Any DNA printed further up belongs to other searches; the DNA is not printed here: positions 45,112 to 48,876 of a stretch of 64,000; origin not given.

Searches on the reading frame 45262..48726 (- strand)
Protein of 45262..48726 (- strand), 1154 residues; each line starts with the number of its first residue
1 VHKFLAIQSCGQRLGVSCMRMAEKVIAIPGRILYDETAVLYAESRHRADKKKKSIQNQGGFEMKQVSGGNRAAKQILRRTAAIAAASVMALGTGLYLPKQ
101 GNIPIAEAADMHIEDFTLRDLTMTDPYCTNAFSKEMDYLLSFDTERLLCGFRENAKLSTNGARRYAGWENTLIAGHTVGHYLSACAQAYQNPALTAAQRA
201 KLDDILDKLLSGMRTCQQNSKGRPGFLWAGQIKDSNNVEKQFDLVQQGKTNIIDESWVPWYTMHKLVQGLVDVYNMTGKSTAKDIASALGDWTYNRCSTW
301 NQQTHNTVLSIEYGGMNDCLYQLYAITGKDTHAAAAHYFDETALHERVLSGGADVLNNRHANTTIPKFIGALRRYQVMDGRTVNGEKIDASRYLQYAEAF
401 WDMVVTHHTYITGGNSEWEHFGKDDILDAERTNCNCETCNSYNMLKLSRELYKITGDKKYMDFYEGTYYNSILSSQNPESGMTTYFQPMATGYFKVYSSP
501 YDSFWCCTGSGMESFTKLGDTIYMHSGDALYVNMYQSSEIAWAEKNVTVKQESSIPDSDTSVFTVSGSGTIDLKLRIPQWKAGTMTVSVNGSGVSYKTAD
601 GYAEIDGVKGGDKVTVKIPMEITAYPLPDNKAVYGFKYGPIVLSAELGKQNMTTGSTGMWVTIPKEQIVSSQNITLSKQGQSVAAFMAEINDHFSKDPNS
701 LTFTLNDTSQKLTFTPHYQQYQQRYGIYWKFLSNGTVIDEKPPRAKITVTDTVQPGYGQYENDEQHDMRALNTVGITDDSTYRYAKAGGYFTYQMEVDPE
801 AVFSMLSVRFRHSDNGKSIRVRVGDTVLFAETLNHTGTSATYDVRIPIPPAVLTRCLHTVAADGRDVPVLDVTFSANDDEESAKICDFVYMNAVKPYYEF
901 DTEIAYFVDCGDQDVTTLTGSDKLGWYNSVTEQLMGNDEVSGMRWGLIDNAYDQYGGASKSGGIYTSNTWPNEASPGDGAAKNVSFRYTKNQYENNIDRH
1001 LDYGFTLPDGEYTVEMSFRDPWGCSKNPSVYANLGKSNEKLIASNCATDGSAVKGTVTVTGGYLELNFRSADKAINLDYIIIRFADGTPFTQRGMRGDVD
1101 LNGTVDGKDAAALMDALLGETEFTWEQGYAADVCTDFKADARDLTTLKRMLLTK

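Call 36: search_protein_families(library=pfam, proteins=[window:45262-48726:-], max_evalue=0.00001)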
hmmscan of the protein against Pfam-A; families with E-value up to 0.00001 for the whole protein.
window:45262-48726:- (1154 aa): 3 families
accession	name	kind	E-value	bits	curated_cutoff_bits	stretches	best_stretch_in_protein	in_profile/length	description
PF07944.18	Beta-AFase-like_GH127_cat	-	1.8e-90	304.1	24.9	1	122-520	3-376/376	Beta-L-arabinofuranosidase, GH127 catalytic domain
PF20736.2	Glyco_hydro127M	-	1.1e-17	64.4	24.2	1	530-620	2-95/95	Beta-L-arabinofuranosidase, GH127 middle domain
PF00404.24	Dockerin_1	-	6e-08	33.2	22.9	1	1097-1152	2-57/57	Dockerin type I domain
